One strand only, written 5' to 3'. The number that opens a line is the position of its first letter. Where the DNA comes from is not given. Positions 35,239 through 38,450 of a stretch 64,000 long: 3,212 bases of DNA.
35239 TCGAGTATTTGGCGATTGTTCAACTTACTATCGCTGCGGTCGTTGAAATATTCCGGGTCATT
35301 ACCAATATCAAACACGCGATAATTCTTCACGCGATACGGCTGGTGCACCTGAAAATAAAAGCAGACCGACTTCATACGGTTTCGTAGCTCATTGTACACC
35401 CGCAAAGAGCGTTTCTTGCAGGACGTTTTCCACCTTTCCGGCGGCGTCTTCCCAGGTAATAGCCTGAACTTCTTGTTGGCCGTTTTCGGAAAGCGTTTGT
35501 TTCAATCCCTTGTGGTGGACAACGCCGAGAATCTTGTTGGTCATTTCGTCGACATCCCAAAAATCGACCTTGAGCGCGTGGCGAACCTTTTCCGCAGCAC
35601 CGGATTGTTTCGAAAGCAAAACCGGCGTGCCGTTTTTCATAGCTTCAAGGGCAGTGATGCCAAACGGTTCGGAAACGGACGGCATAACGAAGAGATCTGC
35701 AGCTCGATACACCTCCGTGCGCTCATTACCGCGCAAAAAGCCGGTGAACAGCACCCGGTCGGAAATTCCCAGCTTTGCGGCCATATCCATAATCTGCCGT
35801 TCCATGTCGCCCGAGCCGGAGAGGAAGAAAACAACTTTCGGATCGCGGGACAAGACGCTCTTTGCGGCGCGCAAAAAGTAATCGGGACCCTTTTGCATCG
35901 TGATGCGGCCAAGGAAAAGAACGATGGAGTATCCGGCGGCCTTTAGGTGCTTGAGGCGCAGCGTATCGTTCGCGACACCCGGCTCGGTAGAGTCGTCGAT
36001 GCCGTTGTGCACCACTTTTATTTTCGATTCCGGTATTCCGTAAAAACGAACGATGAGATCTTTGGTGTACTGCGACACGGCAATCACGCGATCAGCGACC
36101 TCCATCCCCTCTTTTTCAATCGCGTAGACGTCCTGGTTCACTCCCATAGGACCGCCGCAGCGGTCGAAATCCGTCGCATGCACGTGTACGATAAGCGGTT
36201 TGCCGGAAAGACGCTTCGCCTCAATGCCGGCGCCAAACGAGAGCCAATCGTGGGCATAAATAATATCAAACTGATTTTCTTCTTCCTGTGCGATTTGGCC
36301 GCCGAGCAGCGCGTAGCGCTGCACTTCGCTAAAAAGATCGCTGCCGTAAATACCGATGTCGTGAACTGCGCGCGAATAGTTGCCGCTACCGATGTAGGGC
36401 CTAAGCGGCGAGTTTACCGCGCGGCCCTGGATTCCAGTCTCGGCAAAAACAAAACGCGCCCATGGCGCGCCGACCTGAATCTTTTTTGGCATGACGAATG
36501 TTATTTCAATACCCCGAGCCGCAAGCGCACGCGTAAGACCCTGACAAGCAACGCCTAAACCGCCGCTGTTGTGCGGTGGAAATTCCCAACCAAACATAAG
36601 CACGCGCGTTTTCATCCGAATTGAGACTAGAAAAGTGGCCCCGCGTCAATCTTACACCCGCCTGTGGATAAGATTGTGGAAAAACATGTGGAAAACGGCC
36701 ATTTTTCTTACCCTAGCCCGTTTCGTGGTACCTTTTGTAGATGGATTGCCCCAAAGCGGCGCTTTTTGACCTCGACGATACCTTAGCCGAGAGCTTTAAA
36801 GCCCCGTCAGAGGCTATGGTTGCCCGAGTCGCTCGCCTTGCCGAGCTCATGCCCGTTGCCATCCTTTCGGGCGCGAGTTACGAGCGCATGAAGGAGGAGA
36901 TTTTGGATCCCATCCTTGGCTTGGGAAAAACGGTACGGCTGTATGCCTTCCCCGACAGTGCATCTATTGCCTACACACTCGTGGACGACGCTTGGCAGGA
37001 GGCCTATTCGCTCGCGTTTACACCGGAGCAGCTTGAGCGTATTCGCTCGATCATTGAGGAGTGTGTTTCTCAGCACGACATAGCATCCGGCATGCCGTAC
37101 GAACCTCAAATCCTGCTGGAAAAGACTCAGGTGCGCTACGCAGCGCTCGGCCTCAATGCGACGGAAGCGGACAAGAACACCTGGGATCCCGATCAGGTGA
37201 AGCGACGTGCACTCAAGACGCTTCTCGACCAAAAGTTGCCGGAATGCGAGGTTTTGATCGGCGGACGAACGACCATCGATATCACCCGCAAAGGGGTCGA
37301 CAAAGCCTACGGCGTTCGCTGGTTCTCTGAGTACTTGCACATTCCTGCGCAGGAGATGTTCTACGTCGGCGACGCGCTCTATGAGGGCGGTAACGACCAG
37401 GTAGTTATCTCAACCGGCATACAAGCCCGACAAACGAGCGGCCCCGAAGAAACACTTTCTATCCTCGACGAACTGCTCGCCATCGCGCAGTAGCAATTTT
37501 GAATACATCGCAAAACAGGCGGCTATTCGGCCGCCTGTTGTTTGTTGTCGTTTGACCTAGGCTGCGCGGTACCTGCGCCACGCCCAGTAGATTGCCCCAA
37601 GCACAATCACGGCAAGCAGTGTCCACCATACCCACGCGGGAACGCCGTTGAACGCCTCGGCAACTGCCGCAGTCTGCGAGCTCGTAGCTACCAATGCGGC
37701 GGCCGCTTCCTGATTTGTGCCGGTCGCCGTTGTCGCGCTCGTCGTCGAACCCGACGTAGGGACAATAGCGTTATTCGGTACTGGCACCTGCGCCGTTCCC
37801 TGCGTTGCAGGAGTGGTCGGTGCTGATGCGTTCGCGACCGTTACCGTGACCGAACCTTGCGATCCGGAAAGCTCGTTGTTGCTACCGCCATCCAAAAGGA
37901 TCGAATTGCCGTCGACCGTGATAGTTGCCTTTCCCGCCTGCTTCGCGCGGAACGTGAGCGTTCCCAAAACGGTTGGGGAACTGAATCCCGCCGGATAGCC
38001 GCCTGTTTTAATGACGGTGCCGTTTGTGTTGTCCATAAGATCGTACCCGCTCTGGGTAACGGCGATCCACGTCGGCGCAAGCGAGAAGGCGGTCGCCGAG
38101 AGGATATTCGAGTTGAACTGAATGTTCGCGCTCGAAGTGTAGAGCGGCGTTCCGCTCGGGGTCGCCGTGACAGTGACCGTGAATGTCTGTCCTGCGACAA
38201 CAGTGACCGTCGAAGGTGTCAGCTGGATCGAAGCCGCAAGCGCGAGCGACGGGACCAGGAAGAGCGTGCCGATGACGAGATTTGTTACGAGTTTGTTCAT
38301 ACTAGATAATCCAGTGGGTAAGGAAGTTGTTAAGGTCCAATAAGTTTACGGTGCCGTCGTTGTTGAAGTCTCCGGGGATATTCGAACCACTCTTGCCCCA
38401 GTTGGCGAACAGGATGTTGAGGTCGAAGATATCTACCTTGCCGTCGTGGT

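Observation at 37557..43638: Cohesin-dockerin pair: membrane-anchored cohesin-like protein translationally coupled to a 1778-aa surface protein ending in a dockerin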

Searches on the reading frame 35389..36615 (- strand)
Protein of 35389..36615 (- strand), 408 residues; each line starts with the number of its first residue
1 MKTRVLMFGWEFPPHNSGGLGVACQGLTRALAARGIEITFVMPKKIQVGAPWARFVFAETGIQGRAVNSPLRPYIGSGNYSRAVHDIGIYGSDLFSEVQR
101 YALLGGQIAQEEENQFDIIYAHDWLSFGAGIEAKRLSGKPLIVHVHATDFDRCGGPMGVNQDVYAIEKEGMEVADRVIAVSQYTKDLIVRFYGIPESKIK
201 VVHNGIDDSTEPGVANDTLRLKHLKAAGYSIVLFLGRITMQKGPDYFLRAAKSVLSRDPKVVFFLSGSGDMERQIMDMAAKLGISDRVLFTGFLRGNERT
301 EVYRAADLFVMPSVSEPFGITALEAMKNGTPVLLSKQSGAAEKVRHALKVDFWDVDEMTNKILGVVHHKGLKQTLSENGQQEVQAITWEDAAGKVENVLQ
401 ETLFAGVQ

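Call 78: search_protein_families(library=pfam, max_evalue=0.00001, proteins=[window:35389-36615:-])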
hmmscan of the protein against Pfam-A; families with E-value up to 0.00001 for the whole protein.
window:35389-36615:- (408 aa): 6 families
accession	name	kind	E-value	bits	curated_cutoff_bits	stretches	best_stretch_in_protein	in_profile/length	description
PF00534.26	Glycos_transf_1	-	6.3e-34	117.4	26.4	1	218-381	4-171/172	Glycosyl transferases group 1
PF13692.12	Glyco_trans_1_4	-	1.1e-27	97.5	27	1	231-365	3-139/142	Glycosyl transferases group 1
PF13439.12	Glyco_transf_4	-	1.1e-25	91.1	28.5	1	18-209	2-169/170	Glycosyltransferase Family 4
PF13579.12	Glyco_trans_4_4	-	5.4e-21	76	29.7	1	18-205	1-158/158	Glycosyl transferase 4-like domain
PF20706.3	GT4-conflict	-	1.5e-18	67.4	26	1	142-351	112-327/385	Family 4 Glycosyltransferase in conflict systems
PF08323.17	Glyco_transf_5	-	7e-16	59.1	22.7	1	4-191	1-227/239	Starch synthase catalytic domain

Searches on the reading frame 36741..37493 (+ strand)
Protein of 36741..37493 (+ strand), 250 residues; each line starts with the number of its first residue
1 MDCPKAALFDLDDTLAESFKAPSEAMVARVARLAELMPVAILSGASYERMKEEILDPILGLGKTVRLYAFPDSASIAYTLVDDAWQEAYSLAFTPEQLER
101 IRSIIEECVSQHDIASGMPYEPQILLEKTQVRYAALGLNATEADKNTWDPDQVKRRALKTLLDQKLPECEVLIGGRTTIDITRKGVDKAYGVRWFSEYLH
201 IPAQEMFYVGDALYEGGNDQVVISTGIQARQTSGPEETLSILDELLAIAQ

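Call 78: search_protein_families(library=pfam, max_evalue=0.00001, proteins=[window:36741-37493:+])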
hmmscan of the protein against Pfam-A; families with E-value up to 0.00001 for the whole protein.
window:36741-37493:+ (250 aa): 2 families
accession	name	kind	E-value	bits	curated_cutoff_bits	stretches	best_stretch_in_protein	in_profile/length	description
PF03332.19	PMM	-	1.1e-06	29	22.4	1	31-246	6-219/221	Eukaryotic phosphomannomutase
PF08282.18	Hydrolase_3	-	1.3e-06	28.8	20.9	0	151-212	150-212/255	haloacid dehalogenase-like hydrolase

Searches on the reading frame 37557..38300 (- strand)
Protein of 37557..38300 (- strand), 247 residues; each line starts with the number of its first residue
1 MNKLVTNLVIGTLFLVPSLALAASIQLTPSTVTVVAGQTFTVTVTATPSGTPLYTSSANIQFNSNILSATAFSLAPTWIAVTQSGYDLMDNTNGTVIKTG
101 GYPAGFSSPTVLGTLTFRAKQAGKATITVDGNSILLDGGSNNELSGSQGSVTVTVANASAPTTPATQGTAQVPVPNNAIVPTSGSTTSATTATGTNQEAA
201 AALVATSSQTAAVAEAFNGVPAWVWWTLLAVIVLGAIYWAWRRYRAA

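Call 3: search_protein_families(library=pfam, proteins=[window:37557-38300:-], max_evalue=1)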
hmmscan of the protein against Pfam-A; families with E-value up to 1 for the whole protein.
window:37557-38300:- (247 aa): 4 families
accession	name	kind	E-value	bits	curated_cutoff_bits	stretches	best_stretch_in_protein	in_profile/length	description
PF00963.24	Cohesin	-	2e-07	31.8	24.1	1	25-153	1-139/139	Cohesin domain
PF06280.18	fn3_5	-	0.00049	21.2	27.6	1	21-64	52-100/112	Fn3-like domain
PF14715.11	FixP_N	-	0.023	14.8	24.9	1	215-241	14-40/48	N-terminal domain of cytochrome oxidase-cbb3, FixP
PF14316.11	DUF4381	-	0.095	13.4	27.2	1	221-246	17-46/145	Domain of unknown function (DUF4381)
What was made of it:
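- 37833..38234 (-): Cohesin module (res 23-156). Pfam PF00963, E=2e-7, 31.8 bits vs cut-off 24.1, model positions 1-139 of 139 (call 3).
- On Cohesin domain (Pfam PF00963): 31.8 bits vs cut-off 24.1, E=2e-7, res 25-153, model positions 1-139 of 139 (call 3).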

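Call 4: search_protein_families(library=ncbifam, proteins=[window:37557-38300:-], max_evalue=1)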
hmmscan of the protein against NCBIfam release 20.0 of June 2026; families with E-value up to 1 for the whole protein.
window:37557-38300:- (247 aa): 0 families

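Call 8: find_encoding_contigs(protein=window:37557-38300:-, flank=10000, max_places=6)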
Protein window:37557-38300:- (247 aa): 1 contig read that carries it; 1 place shown.
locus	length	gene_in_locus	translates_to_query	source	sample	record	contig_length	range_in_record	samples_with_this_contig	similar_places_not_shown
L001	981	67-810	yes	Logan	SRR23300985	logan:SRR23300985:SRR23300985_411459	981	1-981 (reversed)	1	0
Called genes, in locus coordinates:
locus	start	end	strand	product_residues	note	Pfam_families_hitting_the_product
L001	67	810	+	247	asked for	PF00963:Cohesin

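Call 9: search_solved_structures(query=window:37557-38300:-, max_evalue=10, show_alignments=2)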
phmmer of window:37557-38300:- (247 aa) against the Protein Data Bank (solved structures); distinct sequences matched with E-value up to 10: 1.
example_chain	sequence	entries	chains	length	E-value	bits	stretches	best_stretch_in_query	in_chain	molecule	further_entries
6igz_K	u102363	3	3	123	0.2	14.6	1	64-116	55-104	PsaK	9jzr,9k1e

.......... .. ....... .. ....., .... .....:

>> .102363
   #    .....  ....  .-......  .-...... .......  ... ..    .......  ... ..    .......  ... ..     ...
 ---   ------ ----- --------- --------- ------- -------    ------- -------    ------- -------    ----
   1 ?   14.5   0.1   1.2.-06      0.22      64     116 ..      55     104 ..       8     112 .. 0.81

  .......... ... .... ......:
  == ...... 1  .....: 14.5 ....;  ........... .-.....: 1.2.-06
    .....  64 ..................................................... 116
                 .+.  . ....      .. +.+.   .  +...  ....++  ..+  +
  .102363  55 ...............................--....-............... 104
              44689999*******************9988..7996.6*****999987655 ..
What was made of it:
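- Tried and rejected: phmmer of the 247-aa protein against PDB found nothing meaningful (call 9).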

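Call 10: find_homologous_proteins(query=window:37557-38300:-, max_evalue=0.001)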
Query window:37557-38300:- (247 aa): 5 proteins with E <= 0.001 among 8000 candidates.
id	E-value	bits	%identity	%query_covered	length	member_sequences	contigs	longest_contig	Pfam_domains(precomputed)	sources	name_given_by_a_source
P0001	1.7e-145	501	100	100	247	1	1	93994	PF00963.25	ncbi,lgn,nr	ncbi:MAG: cohesin domain-containing protein [Candidatus Pacebacteria bacterium]|nr:cohesin domain-co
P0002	3.2e-81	290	59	99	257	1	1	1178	PF00963.25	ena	-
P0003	8.8e-74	266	53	100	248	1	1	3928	-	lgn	-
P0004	1.0e-70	256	58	94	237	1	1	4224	PF00963.25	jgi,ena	-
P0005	1.9e-34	137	38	90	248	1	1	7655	-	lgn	-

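Call 11: find_encoding_contigs(protein=P0005, flank=10000)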
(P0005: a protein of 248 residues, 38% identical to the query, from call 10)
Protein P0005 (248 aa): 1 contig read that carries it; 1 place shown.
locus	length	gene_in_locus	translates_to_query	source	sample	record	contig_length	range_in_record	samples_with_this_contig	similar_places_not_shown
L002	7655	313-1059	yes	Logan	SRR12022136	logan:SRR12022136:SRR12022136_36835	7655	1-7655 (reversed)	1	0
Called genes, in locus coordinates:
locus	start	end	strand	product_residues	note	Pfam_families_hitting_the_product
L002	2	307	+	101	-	?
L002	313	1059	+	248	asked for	-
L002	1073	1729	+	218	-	-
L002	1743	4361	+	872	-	-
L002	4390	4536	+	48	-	-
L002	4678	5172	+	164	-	PF00466:Ribosomal_L10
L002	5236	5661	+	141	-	PF16320:Ribosomal_L12_N, PF00542:Ribosomal_L12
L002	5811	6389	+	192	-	-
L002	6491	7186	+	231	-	PF05552:MS_channel_1st_1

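Call 12: find_encoding_contigs(protein=P0004, flank=10000)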
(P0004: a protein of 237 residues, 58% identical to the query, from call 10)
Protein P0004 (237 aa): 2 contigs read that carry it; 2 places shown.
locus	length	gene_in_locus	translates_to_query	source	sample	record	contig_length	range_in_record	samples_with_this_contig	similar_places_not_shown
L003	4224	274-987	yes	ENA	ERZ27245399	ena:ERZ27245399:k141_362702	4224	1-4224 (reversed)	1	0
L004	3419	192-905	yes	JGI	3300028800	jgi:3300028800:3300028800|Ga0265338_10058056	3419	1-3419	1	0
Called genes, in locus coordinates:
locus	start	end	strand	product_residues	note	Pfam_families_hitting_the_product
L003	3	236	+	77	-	?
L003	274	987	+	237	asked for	PF00963:Cohesin (weak)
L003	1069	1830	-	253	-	PF03332:PMM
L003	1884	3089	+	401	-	PF08323:Glyco_transf_5, PF13579:Glyco_trans_4_4, PF13439:Glyco_transf_4, PF20706:GT4-conflict, PF00534:Glycos_transf_1, PF13692:Glyco_trans_1_4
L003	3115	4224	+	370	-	?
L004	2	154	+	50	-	?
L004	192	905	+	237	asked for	PF00963:Cohesin (weak)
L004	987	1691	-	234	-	PF03332:PMM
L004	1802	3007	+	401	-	PF08323:Glyco_transf_5, PF13579:Glyco_trans_4_4, PF13439:Glyco_transf_4, PF20706:GT4-conflict, PF00534:Glycos_transf_1, PF13692:Glyco_trans_1_4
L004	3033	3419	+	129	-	?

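Call 13: find_encoding_contigs(protein=P0003, flank=10000)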
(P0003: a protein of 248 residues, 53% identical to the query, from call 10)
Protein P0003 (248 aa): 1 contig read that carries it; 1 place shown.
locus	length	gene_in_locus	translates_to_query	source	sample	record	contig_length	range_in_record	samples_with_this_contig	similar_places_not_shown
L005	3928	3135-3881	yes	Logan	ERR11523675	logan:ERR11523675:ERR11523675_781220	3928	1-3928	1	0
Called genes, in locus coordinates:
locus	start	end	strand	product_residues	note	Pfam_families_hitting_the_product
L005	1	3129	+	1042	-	?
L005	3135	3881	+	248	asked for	-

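Call 20: search_solved_structures(query=A2, max_evalue=10, show_alignments=2)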
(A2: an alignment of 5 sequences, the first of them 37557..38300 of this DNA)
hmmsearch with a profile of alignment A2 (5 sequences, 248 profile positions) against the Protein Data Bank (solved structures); distinct sequences matched with E-value up to 10: 4.
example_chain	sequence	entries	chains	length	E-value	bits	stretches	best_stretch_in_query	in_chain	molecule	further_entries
6ncl_a0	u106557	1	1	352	0.96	12.2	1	214-247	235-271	P14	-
6kg8_A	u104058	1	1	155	1.9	11.2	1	22-159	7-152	Probably cellulosomal scaffolding protein, secreted cellulose-binding and cohesin domain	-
2mg2_A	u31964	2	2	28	2.8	10.7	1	219-236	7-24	Transmembrane protein gp41 | Envelope glycoprotein gp41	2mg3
6kgc_A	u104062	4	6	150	3.8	10.2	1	23-159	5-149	Probably cellulosomal scaffolding protein, secreted cellulose-binding and cohesin domain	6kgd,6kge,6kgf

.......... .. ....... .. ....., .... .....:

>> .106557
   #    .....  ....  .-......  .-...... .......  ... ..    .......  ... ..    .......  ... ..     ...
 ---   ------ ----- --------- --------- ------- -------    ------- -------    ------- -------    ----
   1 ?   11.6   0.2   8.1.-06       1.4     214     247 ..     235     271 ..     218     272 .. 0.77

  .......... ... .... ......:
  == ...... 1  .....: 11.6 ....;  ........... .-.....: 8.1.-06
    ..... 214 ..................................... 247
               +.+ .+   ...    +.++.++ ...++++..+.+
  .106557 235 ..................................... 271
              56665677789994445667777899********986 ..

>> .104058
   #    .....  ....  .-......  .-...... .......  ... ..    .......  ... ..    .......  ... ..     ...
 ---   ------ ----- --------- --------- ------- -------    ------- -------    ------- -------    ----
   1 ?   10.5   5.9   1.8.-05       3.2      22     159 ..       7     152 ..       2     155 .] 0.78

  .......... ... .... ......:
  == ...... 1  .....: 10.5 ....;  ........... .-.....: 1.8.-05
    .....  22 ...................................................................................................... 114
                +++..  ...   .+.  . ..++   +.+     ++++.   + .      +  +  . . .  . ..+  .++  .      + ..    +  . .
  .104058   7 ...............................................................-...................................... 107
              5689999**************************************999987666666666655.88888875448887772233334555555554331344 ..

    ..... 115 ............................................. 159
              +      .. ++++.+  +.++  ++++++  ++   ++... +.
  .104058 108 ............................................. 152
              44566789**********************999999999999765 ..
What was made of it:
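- Tried and rejected: The five-sequence profile gave only E~2-4 to cohesins (call 20).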

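Call 48: predict_structure(alignment_id=A4)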
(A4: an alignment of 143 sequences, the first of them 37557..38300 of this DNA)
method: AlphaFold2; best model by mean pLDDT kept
length: 247 residues; sequences in the alignment: 143
mean_pLDDT: 86.8   pTM: 0.66
mean pLDDT of the five models: 86.8, 86.5, 86.3, 86.3, 85.6
residues with pLDDT >= 90: 156; 70-90: 39; 50-70: 50; < 50: 2
segments of 3 or more residues with pLDDT < 50: none
pLDDT, mean of each block of 10 residues (from residue 1): 73 72 95 98 97 98 99 98 97 98 98 99 98 97 94 97 82 63 56 62 60 66 91 95 88
secondary structure, 60 per line:
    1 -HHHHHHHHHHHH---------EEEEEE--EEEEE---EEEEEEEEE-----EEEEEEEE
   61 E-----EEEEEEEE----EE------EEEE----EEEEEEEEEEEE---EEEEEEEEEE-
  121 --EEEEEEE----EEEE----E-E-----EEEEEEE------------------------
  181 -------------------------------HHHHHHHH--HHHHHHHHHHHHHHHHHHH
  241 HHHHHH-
elements in order: H2-13 E23-28 E31-35 E39-47 E53-61 E67-74 E87-90 E95-106 E110-119 E123-129 E134-137 E150-156 H212-219 H222-246
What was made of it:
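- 37833..38234 (-): AF2 pLDDT 95-99 (call 48).
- On Cohesin domain (Pfam PF00963): AF2 pLDDT 95-99 over res 21-160 (call 48).
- AF2 model with pLDDT 95-99 (call 48).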

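Call 53: fold_search(model_id=the predicted structure, library=pdb)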
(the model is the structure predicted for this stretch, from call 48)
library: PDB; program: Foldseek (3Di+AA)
matches with E <= 10: 2000; with E <= 0.001: 49
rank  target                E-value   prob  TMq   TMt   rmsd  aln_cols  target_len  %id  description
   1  6kgc_A                6.8e-10  1.00  0.44  0.72   3.1       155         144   18  Crystal structure of CaDoc0917(R49D)-CaCohA2 complex at pH 5.4 (released 2020-07-08)
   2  6kgf_C                1.2e-09  1.00  0.44  0.71   3.0       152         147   18  Crystal structure of CaDoc0917(R16D)-CaCohA2 complex at pH 8.2 (released 2020-07-08)
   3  6kgf_A                2.6e-09  1.00  0.43  0.70   3.3       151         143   18  Crystal structure of CaDoc0917(R16D)-CaCohA2 complex at pH 8.2 (released 2020-07-08)
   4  6kgd_A                3.5e-09  1.00  0.44  0.71   3.1       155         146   18  Crystal structure of CaDoc0917(R49D)-CaCohA2 complex at pH 8.0 (released 2020-07-08)
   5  6kge_A                4.8e-09  1.00  0.42  0.70   3.4       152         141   18  Crystal structure of CaDoc0917(R16D)-CaCohA2 complex at pH 5.5 (released 2020-07-08)
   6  1g1k_A                7.8e-09  1.00  0.44  0.73   3.2       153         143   14  COHESIN MODULE FROM THE CELLULOSOME OF CLOSTRIDIUM CELLULOLYTICUM (released 2000-11-22)
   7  5nrm_A                3.0e-08  1.00  0.42  0.68   4.1       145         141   15  Crystal structure of the sixth cohesin from Acetivibrio cellulolyticus' scaffoldin B in complex with Cel5 dockerin S51 (released 2018-01-31)
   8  2vn6_A                3.2e-08  1.00  0.41  0.64   3.5       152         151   14  The Clostridium cellulolyticum dockerin displays a dual binding mode for its cohesin partner (released 2008-05-13)
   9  6kg8_MODEL_1_A        3.9e-08  1.00  0.42  0.65   3.2       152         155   19  Solution structure of CaCohA2 from Clostridium acetobutylicum (released 2020-07-08)
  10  4dh2_C                8.3e-08  1.00  0.41  0.62   3.7       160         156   13  Crystal structure of Coh-OlpC(Cthe_0452)-Doc435(Cthe_0435) complex: A novel type I Cohesin-Dockerin complex from Clost (released 2012-11-28)
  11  2vn5_C                8.8e-08  1.00  0.43  0.68   3.7       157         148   15  The Clostridium cellulolyticum dockerin displays a dual binding mode for its cohesin partner (released 2008-05-20)
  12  4uyp_C                1.0e-07  1.00  0.43  0.70   4.0       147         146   16  High resolution structure of the third cohesin ScaC in complex with the ScaB dockerin with a mutation in the N-termina (released 2015-04-15)
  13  4ums                  1.1e-07  1.00  0.41  0.62   4.3       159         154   11  The crystal structure of the seventh ScaB type I cohesin from Pseudobacteroides cellulosolvens (released 2015-05-06)
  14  4dh2_A                1.2e-07  1.00  0.42  0.63   4.5       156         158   14  Crystal structure of Coh-OlpC(Cthe_0452)-Doc435(Cthe_0435) complex: A novel type I Cohesin-Dockerin complex from Clost (released 2012-11-28)
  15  2vo8                  1.3e-07  1.00  0.46  0.79   2.8       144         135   11  Cohesin module from Clostridium perfringens ATCC13124 family 33 glycoside hydrolase. (released 2008-09-02)
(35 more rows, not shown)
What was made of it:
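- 37833..38234 (-): Foldseek 6kgc_A E=6.8e-10 (call 53).
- On Cohesin domain (Pfam PF00963): Foldseek: the first 34 hits are cohesins, best E=6.8e-10, TM(target) 0.62-0.79 among the well-superposed hits (call 53).
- Foldseek: the first 34 hits are cohesins, E down to 6.8e-10 (call 53).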

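Call 97: list_cluster_members(proteins=[window:37557-38300:-, window:38302-43638:-])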
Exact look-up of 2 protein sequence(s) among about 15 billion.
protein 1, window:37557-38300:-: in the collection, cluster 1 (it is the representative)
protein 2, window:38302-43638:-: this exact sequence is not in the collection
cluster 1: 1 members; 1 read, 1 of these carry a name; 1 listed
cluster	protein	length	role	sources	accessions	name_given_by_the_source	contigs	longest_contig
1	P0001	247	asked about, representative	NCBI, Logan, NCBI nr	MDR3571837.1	MAG: cohesin domain-containing protein [Candidatus Pacebacteria bacterium] | cohesin domain-containing protein [Candidatus Paceibacterota bacterium]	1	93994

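Call 101: search_protein_families(library=pfam, alignment_id=A4, max_evalue=0.001)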
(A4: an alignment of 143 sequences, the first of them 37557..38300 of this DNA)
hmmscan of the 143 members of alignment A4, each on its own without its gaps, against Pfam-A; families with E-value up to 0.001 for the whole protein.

A. member 1, window:37557-38300:- (247 aa): 2 families
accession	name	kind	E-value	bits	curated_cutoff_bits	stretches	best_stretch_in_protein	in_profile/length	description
PF00963.24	Cohesin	-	2e-07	31.8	24.1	1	25-153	1-139/139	Cohesin domain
PF06280.18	fn3_5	-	0.00049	21.2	27.6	1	21-64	52-100/112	Fn3-like domain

B. families by the number of members that match (of 143 scanned): 6 families
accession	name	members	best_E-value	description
PF00963.24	Cohesin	64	2.1e-09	Cohesin domain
PF02368.24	Big_2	3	4.9e-05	Bacterial Ig-like domain (group 2)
PF14927.11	Neurensin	1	6.3e-05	Neurensin/Transmembrane protein 74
PF02009.21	RIFIN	1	7.6e-05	Rifin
PF06280.18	fn3_5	1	0.00049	Fn3-like domain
PF07987.16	DUF1775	1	0.00092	Domain of unkown function (DUF1775)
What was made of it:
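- On Cohesin domain (Pfam PF00963): Only 64 of 143 relatives reach E<=1e-3, so this is a divergent subfamily (call 101).
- Only 64 of 143 family members are recognised by Pfam Cohesin (call 101).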
